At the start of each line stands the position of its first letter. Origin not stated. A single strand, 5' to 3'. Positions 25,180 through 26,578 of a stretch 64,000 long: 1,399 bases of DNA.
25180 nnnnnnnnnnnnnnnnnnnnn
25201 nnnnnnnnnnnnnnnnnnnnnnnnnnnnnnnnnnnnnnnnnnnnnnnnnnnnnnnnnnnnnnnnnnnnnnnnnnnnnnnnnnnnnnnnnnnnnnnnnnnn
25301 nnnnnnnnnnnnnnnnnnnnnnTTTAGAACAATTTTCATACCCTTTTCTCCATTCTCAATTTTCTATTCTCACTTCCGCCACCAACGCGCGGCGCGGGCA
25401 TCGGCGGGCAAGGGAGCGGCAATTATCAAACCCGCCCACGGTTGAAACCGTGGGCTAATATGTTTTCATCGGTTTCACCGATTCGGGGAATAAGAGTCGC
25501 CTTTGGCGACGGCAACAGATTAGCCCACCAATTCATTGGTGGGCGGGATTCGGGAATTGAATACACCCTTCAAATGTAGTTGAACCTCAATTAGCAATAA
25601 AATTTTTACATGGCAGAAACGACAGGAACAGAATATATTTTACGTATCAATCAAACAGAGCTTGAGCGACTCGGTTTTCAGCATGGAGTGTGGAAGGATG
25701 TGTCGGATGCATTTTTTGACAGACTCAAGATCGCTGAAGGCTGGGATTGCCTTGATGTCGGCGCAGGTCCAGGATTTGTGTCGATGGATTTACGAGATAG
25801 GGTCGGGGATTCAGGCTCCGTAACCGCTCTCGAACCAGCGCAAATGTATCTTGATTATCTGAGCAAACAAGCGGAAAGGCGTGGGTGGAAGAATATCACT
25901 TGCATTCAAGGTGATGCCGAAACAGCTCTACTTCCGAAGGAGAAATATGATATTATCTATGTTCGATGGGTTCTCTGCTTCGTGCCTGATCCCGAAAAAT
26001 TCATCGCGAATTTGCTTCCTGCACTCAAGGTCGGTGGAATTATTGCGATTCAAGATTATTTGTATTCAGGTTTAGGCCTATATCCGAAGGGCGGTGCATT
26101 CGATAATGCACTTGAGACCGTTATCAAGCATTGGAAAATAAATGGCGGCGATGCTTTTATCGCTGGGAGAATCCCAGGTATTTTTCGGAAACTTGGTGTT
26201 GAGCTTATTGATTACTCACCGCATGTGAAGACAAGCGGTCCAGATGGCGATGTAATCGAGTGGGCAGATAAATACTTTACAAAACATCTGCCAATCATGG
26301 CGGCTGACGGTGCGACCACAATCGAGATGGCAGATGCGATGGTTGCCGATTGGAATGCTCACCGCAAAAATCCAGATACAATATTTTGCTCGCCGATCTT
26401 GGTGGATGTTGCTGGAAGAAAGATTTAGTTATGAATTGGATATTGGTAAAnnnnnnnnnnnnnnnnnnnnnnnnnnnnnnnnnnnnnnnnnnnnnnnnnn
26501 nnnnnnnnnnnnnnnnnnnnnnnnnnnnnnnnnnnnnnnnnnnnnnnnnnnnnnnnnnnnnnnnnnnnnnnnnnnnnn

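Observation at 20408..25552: Family of roughly 35-bp GC-rich palindromic REP-like elements (three copies, both orientations) bracketing the groESL region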

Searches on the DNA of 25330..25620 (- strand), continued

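Call 58: search_with_rna_model(model_id=R1, sources=[L092, L093, L094, L095, L096], max_evalue=1, filters=off, show_alignments=6)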
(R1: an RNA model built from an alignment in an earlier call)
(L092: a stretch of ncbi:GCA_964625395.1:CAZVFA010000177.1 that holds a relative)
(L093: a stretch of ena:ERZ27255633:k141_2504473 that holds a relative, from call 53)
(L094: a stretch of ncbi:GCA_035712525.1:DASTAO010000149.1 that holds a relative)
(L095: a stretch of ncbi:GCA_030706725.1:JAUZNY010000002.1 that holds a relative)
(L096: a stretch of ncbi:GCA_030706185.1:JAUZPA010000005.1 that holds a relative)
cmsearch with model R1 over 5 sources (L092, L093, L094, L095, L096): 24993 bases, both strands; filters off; matches with E-value up to 1: 47.
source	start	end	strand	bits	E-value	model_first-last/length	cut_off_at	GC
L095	3848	3903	-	65.6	5e-17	1-56/56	no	0.52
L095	3543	3598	-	65.2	6.5e-17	1-56/56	no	0.54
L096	3543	3598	-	65.2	6.5e-17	1-56/56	no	0.54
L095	3943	4000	+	64.7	9e-17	1-56/56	no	0.53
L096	3790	3847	+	64.7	9e-17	1-56/56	no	0.53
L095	4001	4056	-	63.3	2.2e-16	1-56/56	no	0.52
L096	3848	3903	-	63.3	2.2e-16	1-56/56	no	0.52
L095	3695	3750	-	63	2.7e-16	1-56/56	no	0.52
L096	3695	3750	-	63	2.7e-16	1-56/56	no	0.52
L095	4155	4210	-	62.7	3.1e-16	1-56/56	no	0.57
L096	4002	4057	-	62.7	3.1e-16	1-56/56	no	0.57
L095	3790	3847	+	58.8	3.9e-15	1-56/56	no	0.52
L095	3485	3542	+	55.6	3e-14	1-56/56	no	0.52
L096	3485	3542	+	55.6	3e-14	1-56/56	no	0.52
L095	3638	3694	+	47.5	5.6e-12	1-56/56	no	0.58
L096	3638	3694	+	47.5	5.6e-12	1-56/56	no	0.58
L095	4099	4153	+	39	1.2e-09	1-56/56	no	0.49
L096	3946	4000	+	39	1.2e-09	1-56/56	no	0.49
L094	2894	2950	-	28.2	1.3e-06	1-56/56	no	0.56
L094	3585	3641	-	28.2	1.3e-06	1-56/56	no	0.54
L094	2794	2848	+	27.6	1.9e-06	1-56/56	no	0.58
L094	3498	3552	+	24.4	1.5e-05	1-56/56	no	0.53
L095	3573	3594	+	20.8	0.00015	5-26/56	no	0.55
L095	3725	3746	+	20.8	0.00015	5-26/56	no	0.55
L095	3878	3899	+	20.8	0.00015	5-26/56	no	0.55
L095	4031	4052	+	20.8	0.00015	5-26/56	no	0.55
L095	4185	4206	+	20.8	0.00015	5-26/56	no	0.55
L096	3573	3594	+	20.8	0.00015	5-26/56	no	0.55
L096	3725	3746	+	20.8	0.00015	5-26/56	no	0.55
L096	3878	3899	+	20.8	0.00015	5-26/56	no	0.55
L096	4032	4053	+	20.8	0.00015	5-26/56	no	0.55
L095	3635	3667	-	20.4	0.0002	1-56/56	no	0.58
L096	3635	3667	-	20.4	0.0002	1-56/56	no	0.58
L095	3947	3968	-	19.1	0.00043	5-26/56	no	0.59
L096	3794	3815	-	19.1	0.00043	5-26/56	no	0.59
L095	3794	3815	-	16.9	0.0018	5-26/56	no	0.55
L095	3489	3510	-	11.3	0.063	5-26/56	no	0.59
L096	3489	3510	-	11.3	0.063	5-26/56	no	0.59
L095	4004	4018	+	10.4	0.12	39-53/56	no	0.67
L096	3851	3865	+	10.4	0.12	39-53/56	no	0.67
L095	3546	3560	+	10.3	0.12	39-53/56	no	0.73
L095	3698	3712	+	10.3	0.12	39-53/56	no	0.73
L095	3851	3865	+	10.3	0.12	39-53/56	no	0.73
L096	3546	3560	+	10.3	0.12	39-53/56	no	0.73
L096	3698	3712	+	10.3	0.12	39-53/56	no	0.73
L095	4105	4122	-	9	0.29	7-24/56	no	0.44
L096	3952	3969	-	9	0.29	7-24/56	no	0.44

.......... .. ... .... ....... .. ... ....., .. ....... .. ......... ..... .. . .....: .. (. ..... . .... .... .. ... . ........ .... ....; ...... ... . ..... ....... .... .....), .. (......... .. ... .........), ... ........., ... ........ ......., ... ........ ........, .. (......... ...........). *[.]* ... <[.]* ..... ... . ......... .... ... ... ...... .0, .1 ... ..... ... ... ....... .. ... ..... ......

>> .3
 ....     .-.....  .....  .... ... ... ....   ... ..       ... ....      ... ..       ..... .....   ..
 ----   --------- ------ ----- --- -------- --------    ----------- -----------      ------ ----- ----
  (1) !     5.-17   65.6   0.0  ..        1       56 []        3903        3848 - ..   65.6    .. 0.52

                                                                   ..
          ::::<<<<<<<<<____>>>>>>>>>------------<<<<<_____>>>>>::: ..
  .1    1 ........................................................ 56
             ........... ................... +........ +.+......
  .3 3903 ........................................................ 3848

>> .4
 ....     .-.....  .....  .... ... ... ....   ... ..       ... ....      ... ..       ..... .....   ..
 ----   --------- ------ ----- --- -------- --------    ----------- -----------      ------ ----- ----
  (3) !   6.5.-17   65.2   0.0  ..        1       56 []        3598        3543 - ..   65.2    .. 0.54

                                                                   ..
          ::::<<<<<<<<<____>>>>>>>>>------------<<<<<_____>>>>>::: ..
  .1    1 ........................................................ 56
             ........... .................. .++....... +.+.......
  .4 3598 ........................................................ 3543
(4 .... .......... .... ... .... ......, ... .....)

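Call 74: search_with_rna_model(model_id=R1, sources=[L097, L098, L099], max_evalue=0.01, show_alignments=3)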
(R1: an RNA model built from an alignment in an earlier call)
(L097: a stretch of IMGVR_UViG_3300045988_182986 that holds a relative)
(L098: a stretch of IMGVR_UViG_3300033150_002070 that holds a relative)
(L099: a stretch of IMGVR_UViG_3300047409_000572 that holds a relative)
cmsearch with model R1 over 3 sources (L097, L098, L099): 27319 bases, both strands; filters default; matches with E-value up to 0.01: 4.
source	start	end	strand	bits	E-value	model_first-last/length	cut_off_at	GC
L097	1958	1997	-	38.7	1.6e-09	1-56/56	no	0.65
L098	6288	6325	+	27.9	1.7e-06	1-56/56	no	0.66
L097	1972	1993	+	20.4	0.0002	5-26/56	no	0.68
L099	9614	9653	-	15.3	0.0054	1-56/56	no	0.75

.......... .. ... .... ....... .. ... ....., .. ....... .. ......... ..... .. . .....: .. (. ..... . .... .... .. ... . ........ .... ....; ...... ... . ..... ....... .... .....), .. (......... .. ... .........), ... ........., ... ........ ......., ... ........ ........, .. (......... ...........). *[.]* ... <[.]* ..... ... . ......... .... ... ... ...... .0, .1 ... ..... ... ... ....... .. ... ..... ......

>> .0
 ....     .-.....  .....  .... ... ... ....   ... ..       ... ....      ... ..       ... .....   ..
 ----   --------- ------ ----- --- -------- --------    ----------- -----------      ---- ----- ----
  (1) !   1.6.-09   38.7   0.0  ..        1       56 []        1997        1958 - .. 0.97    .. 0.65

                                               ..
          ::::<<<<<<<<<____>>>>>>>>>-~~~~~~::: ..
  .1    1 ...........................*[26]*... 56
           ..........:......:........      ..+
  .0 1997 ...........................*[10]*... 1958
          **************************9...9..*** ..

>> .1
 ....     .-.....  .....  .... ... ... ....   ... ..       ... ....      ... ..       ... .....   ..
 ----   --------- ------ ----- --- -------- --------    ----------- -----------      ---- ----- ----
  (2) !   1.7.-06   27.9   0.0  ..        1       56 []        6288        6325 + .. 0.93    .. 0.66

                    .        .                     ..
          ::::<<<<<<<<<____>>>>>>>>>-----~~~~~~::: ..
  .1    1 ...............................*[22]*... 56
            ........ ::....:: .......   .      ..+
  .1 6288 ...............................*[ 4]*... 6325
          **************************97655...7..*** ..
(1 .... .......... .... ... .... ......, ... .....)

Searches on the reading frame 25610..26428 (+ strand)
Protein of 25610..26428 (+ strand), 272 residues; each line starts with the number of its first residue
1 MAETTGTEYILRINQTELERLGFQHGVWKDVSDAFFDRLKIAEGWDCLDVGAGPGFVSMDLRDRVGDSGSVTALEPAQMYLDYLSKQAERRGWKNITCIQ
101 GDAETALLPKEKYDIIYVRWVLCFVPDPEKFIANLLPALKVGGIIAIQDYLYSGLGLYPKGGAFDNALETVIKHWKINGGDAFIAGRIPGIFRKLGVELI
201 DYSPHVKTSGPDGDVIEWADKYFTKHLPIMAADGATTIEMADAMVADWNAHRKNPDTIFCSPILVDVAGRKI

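Call 10: search_protein_families(library=ncbifam, proteins=[window:25610-26428:+])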
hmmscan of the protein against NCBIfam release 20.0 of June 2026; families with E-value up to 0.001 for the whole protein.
window:25610-26428:+ (272 aa): 33 families (the best 25 are shown)
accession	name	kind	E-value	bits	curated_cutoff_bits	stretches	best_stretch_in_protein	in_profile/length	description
NF008823.0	PRK11873.1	subfamily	1.3e-11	44.5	263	1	40-151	74-185/272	arsenite methyltransferase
TIGR02072.1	BioC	equivalog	1.7e-10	41.1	184.95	1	46-148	37-133/244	malonyl-ACP O-methyltransferase BioC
NF052510.1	methyltran_MpqE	exception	1.1e-09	38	335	1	21-146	28-150/234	methyl-plastoquinone biosynthesis methyltransferase MpqE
TIGR02469.1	CbiT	equivalog_domain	1.8e-09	37.9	78.3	1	35-118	11-94/124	precorrin-6Y C5,15-methyltransferase (decarboxylating) subunit CbiT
NF010549.0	PRK13942.1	equivalog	5.6e-09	35.8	282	1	37-147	71-175/215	protein-L-isoaspartate O-methyltransferase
NF041537.1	ArsM_AhpD_UU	exception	2.1e-08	33.4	510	1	39-152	72-185/345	arsenite methyltransferase/AhpD domain selenoprotein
NF001244.0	PRK00216.1-5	equivalog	2.3e-08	33.6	216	1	25-149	33-155/236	bifunctional demethylmenaquinone methyltransferase/2-methoxy-6-polyprenyl-1,4-benzoquinol methylase UbiE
NF001243.0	PRK00216.1-4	equivalog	2.7e-08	33.4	235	1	24-146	31-150/237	demethylmenaquinone methyltransferase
NF041536.1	ArsM_DUF2284_UU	exception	4.1e-08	32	575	1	40-153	73-186/459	arsenite methyltransferase/DUF2284 domain selenoprotein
TIGR02752.1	MenG_heptapren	equivalog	6.4e-08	32.4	419.85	1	25-147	30-149/231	demethylmenaquinone methyltransferase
TIGR01983.1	UbiG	equivalog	8.9e-08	31.7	102.95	1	40-147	46-151/228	bifunctional 2-polyprenyl-6-hydroxyphenol methylase/3-demethylubiquinol 3-O-methyltransferase UbiG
NF001242.0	PRK00216.1-3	equivalog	9.5e-08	31.7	351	1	25-147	53-175/258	bifunctional demethylmenaquinone methyltransferase/2-methoxy-6-polyprenyl-1,4-benzoquinol methylase UbiE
NF047649.1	MTase_UXPK_star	exception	2.1e-07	30.2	460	1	40-151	74-185/283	methyltransferase/UXPK-star double selenoprotein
NF001240.0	PRK00216.1-1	equivalog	2.4e-07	30.1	378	1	25-148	48-169/251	bifunctional demethylmenaquinone methyltransferase/2-methoxy-6-polyprenyl-1,4-benzoquinol methylase UbiE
NF045667.1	MTase_DVU1556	equivalog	3.7e-07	29.8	155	1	33-150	12-122/213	DVU_1556 family methyltransferase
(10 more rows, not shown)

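Call 52: find_homologous_proteins(query=window:25610-26428:+)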
Query window:25610-26428:+ (272 aa): 473 proteins with E <= 0.001 among 2098 candidates; the best 120 are listed.
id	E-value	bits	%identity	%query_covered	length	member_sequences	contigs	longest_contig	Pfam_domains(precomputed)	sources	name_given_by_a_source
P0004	4.1e-185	632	100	100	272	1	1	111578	PF13847.13,PF13489.13,PF13649.13,PF02527.22,PF01135.26,PF01209.25,PF08241.19,PF08242.19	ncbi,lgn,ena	ncbi:MAG: class I SAM-dependent methyltransferase [bacterium]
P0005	1.3e-142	492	79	100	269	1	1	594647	PF13847.13,PF13489.13,PF13649.13,PF01135.26,PF01209.25,PF08241.19,PF08242.19,PF05891.19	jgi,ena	jgi:SAM-dependent methyltransferase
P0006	4.9e-142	490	76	100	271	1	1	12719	PF13847.13,PF13489.13,PF13649.13,PF01209.25,PF08241.19,PF08242.19,PF05891.19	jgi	jgi:SAM-dependent methyltransferase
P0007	3.4e-141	488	78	97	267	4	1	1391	PF13847.13,PF13489.13,PF13649.13,PF01209.25,PF08241.19,PF08242.19,PF05891.19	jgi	-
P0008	2.8e-133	462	72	100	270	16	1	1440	PF13847.13,PF13489.13,PF13649.13,PF01209.25,PF08241.19,PF08242.19,PF05891.19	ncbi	-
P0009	1.0e-132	460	72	100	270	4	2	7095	PF13847.13,PF13489.13,PF13649.13,PF01209.25,PF08241.19,PF08242.19,PF05891.19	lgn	-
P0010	1.4e-131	456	72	97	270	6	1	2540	PF13847.13,PF13489.13,PF13649.13,PF01209.25,PF08241.19,PF08242.19,PF05891.19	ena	-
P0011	2.7e-131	455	72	97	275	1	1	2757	PF13847.13,PF13489.13,PF13649.13,PF01209.25,PF08241.19,PF08242.19,PF05891.19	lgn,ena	-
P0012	3.7e-131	455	72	97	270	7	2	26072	PF13847.13,PF13489.13,PF13649.13,PF01209.25,PF08241.19,PF08242.19,PF05891.19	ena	-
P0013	3.7e-131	455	71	99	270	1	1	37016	PF13847.13,PF13489.13,PF13649.13,PF01209.25,PF08241.19,PF08242.19,PF05891.19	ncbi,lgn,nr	ncbi:MAG TPA: methyltransferase domain-containing protein [Candidatus Kapabacteria bacterium]|nr:met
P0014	5.2e-131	454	72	97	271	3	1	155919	PF13847.13,PF13489.13,PF13649.13,PF01209.25,PF08241.19,PF08242.19,PF05891.19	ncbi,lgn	-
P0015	9.1e-131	453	74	97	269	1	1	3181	PF13847.13,PF13489.13,PF13649.13,PF01209.25,PF08241.19,PF08242.19,PF05891.19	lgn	-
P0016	4.2e-130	451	71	97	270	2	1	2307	PF13847.13,PF13489.13,PF13649.13,PF02527.22,PF01209.25,PF08241.19,PF08242.19,PF05891.19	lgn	-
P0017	1.6e-129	449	70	98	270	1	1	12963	PF13847.13,PF13489.13,PF13649.13,PF01209.25,PF08241.19,PF08242.19,PF05891.19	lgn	-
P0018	2.1e-129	449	71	99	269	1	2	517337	PF13847.13,PF13489.13,PF13649.13,PF01209.25,PF08241.19,PF08242.19,PF05891.19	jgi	jgi:SAM-dependent methyltransferase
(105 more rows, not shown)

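Call 53: find_encoding_contigs(protein=P0005, flank=10000, max_places=2)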
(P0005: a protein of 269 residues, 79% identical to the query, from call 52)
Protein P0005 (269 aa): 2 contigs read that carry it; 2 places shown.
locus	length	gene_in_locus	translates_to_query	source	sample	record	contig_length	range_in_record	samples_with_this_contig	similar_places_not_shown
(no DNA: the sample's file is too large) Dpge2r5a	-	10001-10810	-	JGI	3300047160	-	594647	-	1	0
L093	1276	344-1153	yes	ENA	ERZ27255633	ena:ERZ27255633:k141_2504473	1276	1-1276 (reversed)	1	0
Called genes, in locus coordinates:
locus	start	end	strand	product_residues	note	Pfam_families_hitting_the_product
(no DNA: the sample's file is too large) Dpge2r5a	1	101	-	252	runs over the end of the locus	-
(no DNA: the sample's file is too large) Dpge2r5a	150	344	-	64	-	PF01632:Ribosomal_L35p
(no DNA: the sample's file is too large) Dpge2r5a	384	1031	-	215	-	PF05198:IF3_N, PF00707:IF3_C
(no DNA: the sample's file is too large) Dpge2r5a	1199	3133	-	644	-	PF02824:TGS, PF07973:tRNA_SAD, PF00587:tRNA-synt_2b, PF03129:HGTP_anticodon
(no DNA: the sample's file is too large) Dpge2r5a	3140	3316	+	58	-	-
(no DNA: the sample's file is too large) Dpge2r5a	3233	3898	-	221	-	PF01625:PMSR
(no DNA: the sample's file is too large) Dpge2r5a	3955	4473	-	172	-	PF13183:Fer4_8 (faint), PF14697:Fer4_21 (faint), PF12797:Fer4_2 (faint), PF13237:Fer4_10, PF13484:Fer4_16 (faint), PF12838:Fer4_7, PF13187:Fer4_9 (weak), PF00037:Fer4, +1 more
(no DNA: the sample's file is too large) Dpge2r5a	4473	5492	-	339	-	PF00146:NADHdh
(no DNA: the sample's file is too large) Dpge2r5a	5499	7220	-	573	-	PF00111:Fer2, PF13510:Fer2_4, PF10588:NADH-G_4Fe-4S_3, PF22117:Fer4_Nqo3, PF04879:Molybdop_Fe4S4, PF22151:Fer4_NDSU1 (weak), PF00384:Molybdopterin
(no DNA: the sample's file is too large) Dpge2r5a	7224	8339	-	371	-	PF05222:AlaDh_PNT_N, PF07992:Pyr_redox_2 (weak), PF01262:AlaDh_PNT_C, PF02826:2-Hacid_dh_C (weak), PF00070:Pyr_redox (weak)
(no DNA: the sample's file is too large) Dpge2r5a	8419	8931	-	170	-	-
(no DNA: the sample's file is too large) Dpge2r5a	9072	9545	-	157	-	-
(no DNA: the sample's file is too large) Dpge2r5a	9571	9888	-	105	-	-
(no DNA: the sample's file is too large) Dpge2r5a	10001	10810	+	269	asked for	PF01135:PCMT (weak), PF01209:Ubie_methyltran, PF13489:Methyltransf_23, PF05891:Methyltransf_PK (weak), PF13847:Methyltransf_31, PF08241:Methyltransf_11, PF08242:Methyltransf_12, PF13649:Methyltransf_25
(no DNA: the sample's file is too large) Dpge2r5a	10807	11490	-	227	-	-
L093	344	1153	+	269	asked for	PF01135:PCMT (weak), PF01209:Ubie_methyltran, PF13489:Methyltransf_23, PF05891:Methyltransf_PK (weak), PF13847:Methyltransf_31, PF08241:Methyltransf_11, PF08242:Methyltransf_12, PF13649:Methyltransf_25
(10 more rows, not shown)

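Call 54: find_encoding_contigs(protein=P0006, flank=10000, max_places=2)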
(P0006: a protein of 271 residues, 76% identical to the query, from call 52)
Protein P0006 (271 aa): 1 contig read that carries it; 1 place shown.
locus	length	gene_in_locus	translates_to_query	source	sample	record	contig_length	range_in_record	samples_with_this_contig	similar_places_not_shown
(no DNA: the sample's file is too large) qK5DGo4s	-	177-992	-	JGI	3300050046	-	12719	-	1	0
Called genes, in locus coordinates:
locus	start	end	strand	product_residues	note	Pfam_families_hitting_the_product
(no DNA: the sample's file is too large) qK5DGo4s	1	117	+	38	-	?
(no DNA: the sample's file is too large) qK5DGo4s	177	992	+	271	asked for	PF01209:Ubie_methyltran, PF13489:Methyltransf_23, PF05891:Methyltransf_PK (weak), PF13847:Methyltransf_31, PF08241:Methyltransf_11, PF08242:Methyltransf_12, PF13649:Methyltransf_25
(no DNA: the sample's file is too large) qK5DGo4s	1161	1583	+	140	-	-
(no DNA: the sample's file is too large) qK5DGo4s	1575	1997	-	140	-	-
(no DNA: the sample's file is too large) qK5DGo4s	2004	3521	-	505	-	PF00919:UPF0004, PF04055:Radical_SAM, PF01938:TRAM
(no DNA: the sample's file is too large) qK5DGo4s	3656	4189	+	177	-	PF01797:Y1_Tnp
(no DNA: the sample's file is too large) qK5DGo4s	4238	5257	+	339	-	-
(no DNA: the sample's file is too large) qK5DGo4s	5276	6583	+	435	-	PF00275:EPSP_synthase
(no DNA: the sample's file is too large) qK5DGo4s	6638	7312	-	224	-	-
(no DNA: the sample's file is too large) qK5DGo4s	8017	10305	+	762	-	PF25852:DUF6242_C (faint), PF02012:BNR (faint), PF13088:BNR_2 (faint), PF15902:Sortilin-Vps10 (weak), PF18962:Por_Secre_tail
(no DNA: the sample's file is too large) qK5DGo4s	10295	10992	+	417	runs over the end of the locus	PF18962:Por_Secre_tail (faint)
